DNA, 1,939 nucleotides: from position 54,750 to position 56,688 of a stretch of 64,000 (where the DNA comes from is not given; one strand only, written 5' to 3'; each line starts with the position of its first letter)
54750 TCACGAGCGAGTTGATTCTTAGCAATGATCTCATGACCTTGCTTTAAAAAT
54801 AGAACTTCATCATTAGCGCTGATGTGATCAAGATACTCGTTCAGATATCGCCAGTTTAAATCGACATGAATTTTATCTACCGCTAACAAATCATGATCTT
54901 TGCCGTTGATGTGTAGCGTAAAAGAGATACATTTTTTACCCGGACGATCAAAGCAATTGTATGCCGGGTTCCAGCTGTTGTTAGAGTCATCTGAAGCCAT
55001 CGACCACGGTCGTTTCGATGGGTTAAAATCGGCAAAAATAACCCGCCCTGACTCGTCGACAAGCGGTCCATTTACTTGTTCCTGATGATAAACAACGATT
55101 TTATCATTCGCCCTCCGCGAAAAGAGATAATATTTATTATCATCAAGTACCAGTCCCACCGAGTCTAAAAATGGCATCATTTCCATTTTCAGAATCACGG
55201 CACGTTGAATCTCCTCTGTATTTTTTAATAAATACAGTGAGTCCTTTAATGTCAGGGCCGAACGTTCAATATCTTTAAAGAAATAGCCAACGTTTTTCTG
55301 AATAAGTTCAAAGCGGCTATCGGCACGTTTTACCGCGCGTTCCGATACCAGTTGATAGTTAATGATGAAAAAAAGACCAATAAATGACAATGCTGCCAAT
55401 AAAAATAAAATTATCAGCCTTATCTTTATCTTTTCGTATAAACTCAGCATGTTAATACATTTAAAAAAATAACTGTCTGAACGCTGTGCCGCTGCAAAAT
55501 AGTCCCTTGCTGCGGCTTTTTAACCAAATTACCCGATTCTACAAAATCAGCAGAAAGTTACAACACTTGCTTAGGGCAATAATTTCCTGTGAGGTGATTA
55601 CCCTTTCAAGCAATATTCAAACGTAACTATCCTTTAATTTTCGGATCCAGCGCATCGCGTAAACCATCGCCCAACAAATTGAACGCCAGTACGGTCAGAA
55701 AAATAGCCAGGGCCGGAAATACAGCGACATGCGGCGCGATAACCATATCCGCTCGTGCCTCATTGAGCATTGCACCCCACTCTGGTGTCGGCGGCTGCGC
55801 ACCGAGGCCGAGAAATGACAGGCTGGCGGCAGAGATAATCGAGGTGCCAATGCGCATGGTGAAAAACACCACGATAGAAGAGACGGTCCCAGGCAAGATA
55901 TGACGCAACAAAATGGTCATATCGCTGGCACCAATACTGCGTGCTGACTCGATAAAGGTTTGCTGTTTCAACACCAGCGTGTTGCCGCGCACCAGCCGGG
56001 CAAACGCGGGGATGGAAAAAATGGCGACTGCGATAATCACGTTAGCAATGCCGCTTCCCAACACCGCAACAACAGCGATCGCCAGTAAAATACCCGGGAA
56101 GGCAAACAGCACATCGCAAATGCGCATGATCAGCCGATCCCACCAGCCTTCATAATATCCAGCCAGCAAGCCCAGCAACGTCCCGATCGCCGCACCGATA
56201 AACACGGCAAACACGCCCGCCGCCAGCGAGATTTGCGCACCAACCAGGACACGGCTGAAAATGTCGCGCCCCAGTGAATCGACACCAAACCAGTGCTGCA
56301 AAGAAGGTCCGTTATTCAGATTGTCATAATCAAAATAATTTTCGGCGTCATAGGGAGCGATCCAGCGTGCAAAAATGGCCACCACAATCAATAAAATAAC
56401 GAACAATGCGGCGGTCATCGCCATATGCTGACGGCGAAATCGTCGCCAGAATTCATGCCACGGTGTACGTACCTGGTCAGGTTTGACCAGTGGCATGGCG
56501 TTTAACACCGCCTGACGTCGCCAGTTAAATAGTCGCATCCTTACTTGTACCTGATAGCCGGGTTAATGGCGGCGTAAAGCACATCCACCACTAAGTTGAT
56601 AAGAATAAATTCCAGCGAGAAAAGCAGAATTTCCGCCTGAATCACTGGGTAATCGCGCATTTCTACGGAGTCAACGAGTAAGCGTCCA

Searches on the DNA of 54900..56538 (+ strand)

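Call 4: search_dna_similar(query=window:55400-55680:+, collection=ecoli_genomes, mode=near, max_rows=30, rows=spread)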
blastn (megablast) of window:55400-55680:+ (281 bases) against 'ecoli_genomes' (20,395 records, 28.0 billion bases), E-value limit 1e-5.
Records with a match: 5424; places in all: 5434; records where one place covers at least 80% of the query: 5405.
Genomes with a match: 5424 of 5426; with a place that covers at least 80% of the query: 5405. Places per genome that has any: lowest 1, median 1, highest 2. On chromosomes: 5429 places; on plasmids: 5.
Best place of each record, by identity: >=99% 1561; 95-99% 3863.
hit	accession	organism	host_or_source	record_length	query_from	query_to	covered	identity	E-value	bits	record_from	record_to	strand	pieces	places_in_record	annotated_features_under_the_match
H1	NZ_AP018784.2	Escherichia coli strain SK1144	-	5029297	1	281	100%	100.0%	2e-144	520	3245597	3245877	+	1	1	gsiD: glutathione ABC transporter permease GsiD | pdeI: sensor domain-containing phosphodiesterase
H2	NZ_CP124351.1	Escherichia coli strain AVS0362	environmental-WWTP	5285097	1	281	100%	100.0%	2e-144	520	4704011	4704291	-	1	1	gsiD: glutathione ABC transporter permease GsiD | pdeI: sensor domain-containing phosphodiesterase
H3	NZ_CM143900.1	Escherichia coli strain E08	Homo sapiens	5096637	1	281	100%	100.0%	2e-144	520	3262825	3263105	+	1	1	gsiD: glutathione ABC transporter permease GsiD | pdeI: sensor domain-containing phosphodiesterase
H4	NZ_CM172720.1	Escherichia coli strain FCI29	Homo sapiens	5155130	1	281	100%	99.6%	9e-143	514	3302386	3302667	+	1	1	gsiD: glutathione ABC transporter permease GsiD | pdeI: sensor domain-containing phosphodiesterase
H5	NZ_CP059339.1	Escherichia coli strain MS8320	Homo sapiens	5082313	1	281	100%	99.6%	9e-143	514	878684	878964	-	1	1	gsiD: glutathione ABC transporter permease GsiD | pdeI: sensor domain-containing phosphodiesterase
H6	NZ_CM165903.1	Escherichia coli strain N1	Homo sapiens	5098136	1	281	100%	99.6%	9e-143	514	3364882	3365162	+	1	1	gsiD: glutathione ABC transporter permease GsiD | pdeI: sensor domain-containing phosphodiesterase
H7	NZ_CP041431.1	Escherichia coli strain STEC316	Raw beef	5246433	1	281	100%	99.3%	4e-141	508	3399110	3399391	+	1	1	gsiD: glutathione ABC transporter permease GsiD | pdeI: sensor domain-containing phosphodiesterase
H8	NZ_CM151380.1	Escherichia coli strain 31B19CPO010B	Homo sapiens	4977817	1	281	100%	99.3%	4e-141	508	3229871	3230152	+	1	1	gsiD: glutathione ABC transporter permease GsiD | pdeI: sensor domain-containing phosphodiesterase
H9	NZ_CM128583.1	Escherichia coli strain 401656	Homo sapiens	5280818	1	281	100%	99.3%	4e-141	508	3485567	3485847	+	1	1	gsiD: glutathione ABC transporter permease GsiD | pdeI: sensor domain-containing phosphodiesterase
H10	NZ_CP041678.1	Escherichia coli strain ESBL 15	Homo sapiens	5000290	1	281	100%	98.9%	2e-139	503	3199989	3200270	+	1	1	gsiD: glutathione ABC transporter permease GsiD | pdeI: sensor domain-containing phosphodiesterase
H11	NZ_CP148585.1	Escherichia coli strain Z1322HEC0001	Homo sapiens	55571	1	281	100%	98.9%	2e-139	503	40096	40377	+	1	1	gsiD: glutathione ABC transporter permease GsiD | pdeI: sensor domain-containing phosphodiesterase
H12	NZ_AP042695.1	Escherichia coli strain OkiPb01715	bovine feces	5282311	1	281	100%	98.9%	2e-139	503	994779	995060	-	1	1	gsiD: glutathione ABC transporter permease GsiD | pdeI: sensor domain-containing phosphodiesterase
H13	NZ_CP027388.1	Escherichia coli strain 2011C-4251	Homo sapiens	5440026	1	281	100%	98.6%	9e-138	497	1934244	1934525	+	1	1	gsiD: glutathione ABC transporter permease GsiD | pdeI: sensor domain-containing phosphodiesterase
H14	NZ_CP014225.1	Escherichia coli str. K-12 substr. MG1655 strain K-12 ...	Homo sapiens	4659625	1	281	100%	98.6%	9e-138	497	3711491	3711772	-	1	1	gsiD: glutathione ABC transporter permease GsiD | pdeI: EAL domain-containing protein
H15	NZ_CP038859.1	Escherichia coli strain 357900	Homo sapiens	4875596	1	281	100%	98.6%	9e-138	497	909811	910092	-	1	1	gsiD: glutathione ABC transporter permease GsiD | pdeI: sensor domain-containing phosphodiesterase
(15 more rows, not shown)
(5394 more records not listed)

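Call 6: search_rna_families(source=window, start=54900, end=56100, threshold=evalue, max_evalue=10)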
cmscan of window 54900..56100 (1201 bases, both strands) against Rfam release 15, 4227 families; matches with E-value up to 10: 5.
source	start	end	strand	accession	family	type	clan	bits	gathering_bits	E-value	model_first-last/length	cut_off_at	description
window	55354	55430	+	RF00134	snoZ196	Gene; snRNA; snoRNA; CD-box;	CL00054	23.1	55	1.3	1-84/84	no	Small nucleolar RNA Z196/R39/R59 family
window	55545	55607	+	RF02923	HTH-XRE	Cis-reg;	-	18.2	49.8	1.7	1-78/78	no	HTH-XRE RNA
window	55359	55420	+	RF01559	DdR1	Gene; snRNA; snoRNA; CD-box;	-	18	70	2.2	1-66/66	no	Dictyostelium snoRNA DdR1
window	55358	55403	+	RF00475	snosnR69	Gene; snRNA; snoRNA; CD-box;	CL00051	17.2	50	5.9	1-94/94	no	Small nucleolar RNA snR69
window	55166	55258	-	RF00026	U6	Gene; snRNA; splicing;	CL00009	14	44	2.2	1-105/105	no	U6 spliceosomal RNA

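Call 8: get_annotated_region(hit=H14, flank=3000)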
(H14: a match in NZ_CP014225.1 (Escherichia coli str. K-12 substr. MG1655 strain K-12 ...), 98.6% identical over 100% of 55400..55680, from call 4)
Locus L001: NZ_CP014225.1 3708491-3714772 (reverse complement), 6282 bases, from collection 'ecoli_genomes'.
description: Escherichia coli str. K-12 substr. MG1655 strain K-12 chromosome, complete genome
organism: Escherichia coli str. K-12 substr. MG1655 strain K-12 substr. MG1655 (NCBI taxid 511145)
replicon: chromosome; assembly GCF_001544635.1
host: Homo sapiens; source: stool sample; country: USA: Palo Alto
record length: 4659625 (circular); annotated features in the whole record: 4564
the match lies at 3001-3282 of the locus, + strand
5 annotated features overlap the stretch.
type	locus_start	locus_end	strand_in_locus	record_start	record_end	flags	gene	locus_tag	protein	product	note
CDS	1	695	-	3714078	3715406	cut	dgcI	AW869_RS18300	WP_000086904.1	GGDEF domain-containing protein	-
CDS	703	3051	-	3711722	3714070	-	pdeI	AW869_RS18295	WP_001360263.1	EAL domain-containing protein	-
CDS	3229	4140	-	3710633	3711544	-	gsiD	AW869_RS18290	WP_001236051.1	glutathione ABC transporter permease GsiD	-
CDS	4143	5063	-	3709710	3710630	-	gsiC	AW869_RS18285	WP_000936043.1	glutathione ABC transporter permease GsiC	-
CDS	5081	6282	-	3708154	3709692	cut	gsiB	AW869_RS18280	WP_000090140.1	glutathione ABC transporter substrate-binding protein GsiB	-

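Call 37: search_dna_similar(query=window:55466-55540:+, collection=ecoli_genomes, mode=distant, max_rows=60, rows=spread)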
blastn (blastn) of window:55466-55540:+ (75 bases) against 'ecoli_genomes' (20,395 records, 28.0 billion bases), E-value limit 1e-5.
Records with a match: 5415; places in all: 5417; records where one place covers at least 80% of the query: 5410.
Genomes with a match: 5415 of 5426; with a place that covers at least 80% of the query: 5410. Places per genome that has any: lowest 1, median 1, highest 2. On chromosomes: 5412 places; on plasmids: 5.
Best place of each record, by identity: >=99% 1043; 95-99% 4331; 90-95% 40; 80-90% 1.
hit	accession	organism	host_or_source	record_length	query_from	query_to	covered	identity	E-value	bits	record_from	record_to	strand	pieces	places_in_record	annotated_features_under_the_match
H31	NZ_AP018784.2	Escherichia coli strain SK1144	-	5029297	1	75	100%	100.0%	1e-29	136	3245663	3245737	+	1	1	none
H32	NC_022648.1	Escherichia coli JJ1886 strain JJ1886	-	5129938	1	75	100%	100.0%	1e-29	136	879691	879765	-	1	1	none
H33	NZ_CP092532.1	Escherichia coli strain DS566-2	Homo sapiens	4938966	1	75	100%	100.0%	1e-29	136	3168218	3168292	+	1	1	none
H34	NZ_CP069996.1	Escherichia coli strain FDAARGOS_1300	Homo sapiens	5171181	1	75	100%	100.0%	1e-29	136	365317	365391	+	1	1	none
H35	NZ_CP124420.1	Escherichia coli strain AVS0155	environmental: river near WWTP effluent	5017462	1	75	100%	100.0%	1e-29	136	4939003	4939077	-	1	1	none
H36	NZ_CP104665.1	Escherichia coli strain 2021CK-00607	Homo sapiens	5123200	1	75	100%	100.0%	1e-29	136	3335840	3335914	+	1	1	none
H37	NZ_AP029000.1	Escherichia coli strain GU2018_CL13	Homo sapiens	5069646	1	75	100%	100.0%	1e-29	136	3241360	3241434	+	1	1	none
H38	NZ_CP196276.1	Escherichia coli strain AH21C062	Homo sapiens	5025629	1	75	100%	100.0%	1e-29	136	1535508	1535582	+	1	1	none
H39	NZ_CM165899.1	Escherichia coli strain N21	Homo sapiens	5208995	1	75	100%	100.0%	1e-29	136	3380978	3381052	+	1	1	none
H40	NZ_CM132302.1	Escherichia coli strain 2020C08-115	Homo sapiens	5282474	1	75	100%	100.0%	1e-29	136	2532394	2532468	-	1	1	none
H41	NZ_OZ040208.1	Escherichia coli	-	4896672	1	75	100%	100.0%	1e-29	136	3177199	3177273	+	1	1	none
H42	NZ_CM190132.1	Escherichia coli strain 23556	Homo sapiens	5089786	1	75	100%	100.0%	1e-29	136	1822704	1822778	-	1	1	none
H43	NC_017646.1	Escherichia coli O7:K1 str. CE10 strain CE10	Homo sapiens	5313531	1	75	100%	98.7%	1e-27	130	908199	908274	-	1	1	none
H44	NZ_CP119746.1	Escherichia coli strain E15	chicken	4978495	1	75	100%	98.7%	1e-27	130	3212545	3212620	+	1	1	none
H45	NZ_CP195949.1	Escherichia coli strain D7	Water sample from the Juan Diaz River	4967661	1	75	100%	98.7%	1e-27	130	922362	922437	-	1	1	none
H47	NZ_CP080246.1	Escherichia coli strain SYNB1934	Homo sapiens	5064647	1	75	100%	98.7%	4e-28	132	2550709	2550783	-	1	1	none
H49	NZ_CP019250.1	Escherichia coli strain 13KWH46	Homo sapiens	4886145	1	75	100%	97.4%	2e-26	125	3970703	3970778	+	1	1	none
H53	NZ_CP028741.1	Escherichia coli strain A34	Genetta maculata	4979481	1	75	100%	97.4%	2e-26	125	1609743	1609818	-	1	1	none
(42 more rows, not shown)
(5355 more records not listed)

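Call 38: search_dna_similar(query=L003:4990-5095:+, collection=ecoli_genomes, mode=distant, max_rows=40, rows=best)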
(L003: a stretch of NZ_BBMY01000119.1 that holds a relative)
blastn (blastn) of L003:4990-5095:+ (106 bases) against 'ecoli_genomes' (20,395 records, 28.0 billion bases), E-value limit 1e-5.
Records with a match: 5407; places in all: 5408; records where one place covers at least 80% of the query: 5407.
Genomes with a match: 5407 of 5426; with a place that covers at least 80% of the query: 5407. Places per genome that has any: lowest 1, median 1, highest 2. On chromosomes: 5403 places; on plasmids: 5.
Best place of each record, by identity: 60-80% 5407.
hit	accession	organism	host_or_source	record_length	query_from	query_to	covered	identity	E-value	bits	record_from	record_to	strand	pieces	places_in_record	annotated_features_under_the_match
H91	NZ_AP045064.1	Escherichia coli strain JNE23-001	Homo sapiens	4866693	3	105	97%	76.7%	4e-12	79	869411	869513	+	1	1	pdeI: sensor domain-containing phosphodiesterase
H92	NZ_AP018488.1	Escherichia coli O157:H7 strain PV15-279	Homo sapiens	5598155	3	105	97%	76.0%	7e-9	69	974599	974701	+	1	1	pdeI: sensor domain-containing phosphodiesterase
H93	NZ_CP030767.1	Escherichia coli strain 2017C-4109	missing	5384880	3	105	97%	76.0%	7e-9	69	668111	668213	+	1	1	pdeI: sensor domain-containing phosphodiesterase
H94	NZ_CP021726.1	Escherichia coli strain Combat11I9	Homo sapiens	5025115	3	105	97%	76.0%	7e-9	69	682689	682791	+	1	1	CHASE9 sensor domain-containing protein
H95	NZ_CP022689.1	Escherichia coli strain CDC#03-98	missing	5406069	3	105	97%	76.0%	7e-9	69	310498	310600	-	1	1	pdeI: sensor domain-containing phosphodiesterase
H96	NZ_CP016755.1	Escherichia coli strain FORC_044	Homo sapiens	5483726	3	105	97%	76.0%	7e-9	69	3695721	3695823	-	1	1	pdeI: sensor domain-containing phosphodiesterase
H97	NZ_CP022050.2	Escherichia coli O157 strain FDAARGOS_293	Homo sapiens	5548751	3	105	97%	76.0%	7e-9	69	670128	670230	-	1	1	pdeI: sensor domain-containing phosphodiesterase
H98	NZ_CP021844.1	Escherichia coli strain EC1515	Homo sapiens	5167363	3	105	97%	76.0%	7e-9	69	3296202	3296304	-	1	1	pdeI: sensor domain-containing phosphodiesterase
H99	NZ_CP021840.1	Escherichia coli strain EC974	Homo sapiens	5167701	3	105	97%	76.0%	7e-9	69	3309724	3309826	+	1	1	pdeI: sensor domain-containing phosphodiesterase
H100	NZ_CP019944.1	Escherichia coli strain DSM 103246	chicken carcass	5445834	3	105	97%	76.0%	7e-9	69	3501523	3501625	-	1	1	CHASE9 sensor domain-containing protein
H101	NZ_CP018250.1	Escherichia coli strain 10671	Cattle faeces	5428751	3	105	97%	76.0%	7e-9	69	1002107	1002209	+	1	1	pdeI: sensor domain-containing phosphodiesterase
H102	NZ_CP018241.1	Escherichia coli strain 319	missing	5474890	3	105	97%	76.0%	7e-9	69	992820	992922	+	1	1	pdeI: sensor domain-containing phosphodiesterase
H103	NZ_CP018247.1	Escherichia coli strain 7784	Cattle faeces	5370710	3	105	97%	76.0%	7e-9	69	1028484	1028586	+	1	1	pdeI: sensor domain-containing phosphodiesterase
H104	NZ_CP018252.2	Escherichia coli strain 9000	Cattle faeces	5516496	3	105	97%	76.0%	7e-9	69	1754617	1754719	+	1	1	pdeI: sensor domain-containing phosphodiesterase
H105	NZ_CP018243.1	Escherichia coli strain 350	missing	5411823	3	105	97%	76.0%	7e-9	69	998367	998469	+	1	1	pdeI: sensor domain-containing phosphodiesterase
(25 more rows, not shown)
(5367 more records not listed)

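Call 39: get_annotated_region(hit=H91, flank=300)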
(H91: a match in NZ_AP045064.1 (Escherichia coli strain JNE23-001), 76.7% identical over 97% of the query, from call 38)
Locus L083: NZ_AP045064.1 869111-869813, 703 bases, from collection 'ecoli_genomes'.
description: Escherichia coli strain JNE23-001 chromosome, complete genome
organism: Escherichia coli strain JNE23-001 (NCBI taxid 562)
replicon: chromosome; assembly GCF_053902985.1
host: Homo sapiens; source: -; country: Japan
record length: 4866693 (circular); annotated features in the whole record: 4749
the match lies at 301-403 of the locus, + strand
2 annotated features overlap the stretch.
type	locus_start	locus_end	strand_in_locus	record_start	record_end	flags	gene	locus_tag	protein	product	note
CDS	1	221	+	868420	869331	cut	gsiD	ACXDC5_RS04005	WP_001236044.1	glutathione ABC transporter permease GsiD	-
CDS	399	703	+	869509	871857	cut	pdeI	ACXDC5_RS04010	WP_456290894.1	sensor domain-containing phosphodiesterase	-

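Call 40: get_annotated_region(hit=H92, flank=300)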
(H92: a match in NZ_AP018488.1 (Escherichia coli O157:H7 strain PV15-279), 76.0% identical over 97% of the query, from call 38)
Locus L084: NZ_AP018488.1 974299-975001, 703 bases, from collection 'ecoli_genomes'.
description: Escherichia coli O157:H7 strain PV15-279 chromosome, complete genome
organism: Escherichia coli O157:H7 strain PV15-279 (NCBI taxid 83334)
replicon: chromosome; assembly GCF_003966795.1
host: Homo sapiens; source: -; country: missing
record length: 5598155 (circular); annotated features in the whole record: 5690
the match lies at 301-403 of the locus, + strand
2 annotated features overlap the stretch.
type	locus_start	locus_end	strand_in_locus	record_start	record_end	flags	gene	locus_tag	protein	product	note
CDS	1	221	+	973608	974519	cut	gsiD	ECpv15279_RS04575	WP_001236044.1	glutathione ABC transporter permease GsiD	-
CDS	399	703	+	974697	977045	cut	pdeI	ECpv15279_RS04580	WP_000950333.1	sensor domain-containing phosphodiesterase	-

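Call 41: get_annotated_region(hit=H43, flank=300)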
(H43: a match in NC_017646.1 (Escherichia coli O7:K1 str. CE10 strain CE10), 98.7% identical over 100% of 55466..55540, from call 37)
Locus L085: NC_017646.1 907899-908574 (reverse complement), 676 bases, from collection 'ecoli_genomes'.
description: Escherichia coli O7:K1 str. CE10, complete sequence
organism: Escherichia coli O7:K1 str. CE10 strain CE10 (NCBI taxid 1072459)
replicon: chromosome; assembly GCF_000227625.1
host: Homo sapiens; source: cerebrospinal fluid of a neonate with meningitis; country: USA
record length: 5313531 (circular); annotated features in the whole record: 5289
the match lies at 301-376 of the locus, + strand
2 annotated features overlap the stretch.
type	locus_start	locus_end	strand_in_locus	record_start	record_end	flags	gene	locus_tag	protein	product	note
CDS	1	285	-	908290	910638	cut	pdeI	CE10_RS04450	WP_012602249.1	sensor domain-containing phosphodiesterase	-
CDS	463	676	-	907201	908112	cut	gsiD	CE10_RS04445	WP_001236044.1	glutathione ABC transporter permease GsiD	-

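Call 42: get_annotated_region(hit=H47, flank=300)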
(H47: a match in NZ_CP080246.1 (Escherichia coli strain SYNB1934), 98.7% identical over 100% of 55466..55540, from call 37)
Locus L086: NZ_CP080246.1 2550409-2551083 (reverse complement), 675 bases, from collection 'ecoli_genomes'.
description: Escherichia coli strain SYNB1934 chromosome, complete genome
organism: Escherichia coli strain SYNB1934 (NCBI taxid 562)
replicon: chromosome; assembly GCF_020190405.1
host: Homo sapiens; source: -; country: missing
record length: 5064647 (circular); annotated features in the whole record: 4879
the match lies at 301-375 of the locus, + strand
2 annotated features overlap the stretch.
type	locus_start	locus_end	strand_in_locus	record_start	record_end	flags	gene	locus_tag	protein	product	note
CDS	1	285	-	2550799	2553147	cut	pdeI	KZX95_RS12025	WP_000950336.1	EAL domain-containing protein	-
CDS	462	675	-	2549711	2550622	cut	gsiD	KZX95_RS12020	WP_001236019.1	glutathione ABC transporter permease GsiD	-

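Call 43: get_annotated_region(hit=H49, flank=300)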
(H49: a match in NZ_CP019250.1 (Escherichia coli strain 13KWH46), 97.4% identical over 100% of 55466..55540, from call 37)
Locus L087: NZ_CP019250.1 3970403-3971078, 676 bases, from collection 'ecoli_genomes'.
description: Escherichia coli strain 13KWH46 chromosome, complete genome
organism: Escherichia coli strain 13KWH46 (NCBI taxid 562)
replicon: chromosome; assembly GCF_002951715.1
host: Homo sapiens; source: urine; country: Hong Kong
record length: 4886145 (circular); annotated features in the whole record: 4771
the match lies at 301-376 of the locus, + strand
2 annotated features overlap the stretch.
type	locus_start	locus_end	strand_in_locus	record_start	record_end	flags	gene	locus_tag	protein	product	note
CDS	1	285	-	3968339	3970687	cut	pdeI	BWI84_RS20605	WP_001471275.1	sensor domain-containing phosphodiesterase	-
CDS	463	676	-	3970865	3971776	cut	gsiD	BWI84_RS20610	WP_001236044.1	glutathione ABC transporter permease GsiD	-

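Call 44: get_annotated_region(hit=H53, flank=300)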
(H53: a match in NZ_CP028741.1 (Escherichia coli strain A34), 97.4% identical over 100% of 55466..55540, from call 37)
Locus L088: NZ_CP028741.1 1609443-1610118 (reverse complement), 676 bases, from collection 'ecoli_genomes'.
description: Escherichia coli strain A34 chromosome, complete genome
organism: Escherichia coli strain A34 (NCBI taxid 562)
replicon: chromosome; assembly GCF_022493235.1
host: Genetta maculata; source: feces; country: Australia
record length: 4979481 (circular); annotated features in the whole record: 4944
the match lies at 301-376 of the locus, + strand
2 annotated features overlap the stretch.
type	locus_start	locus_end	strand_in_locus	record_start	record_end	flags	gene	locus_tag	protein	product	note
CDS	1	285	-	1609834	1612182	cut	pdeI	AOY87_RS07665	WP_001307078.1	EAL domain-containing protein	-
CDS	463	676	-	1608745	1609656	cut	gsiD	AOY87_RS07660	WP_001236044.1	glutathione ABC transporter permease GsiD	-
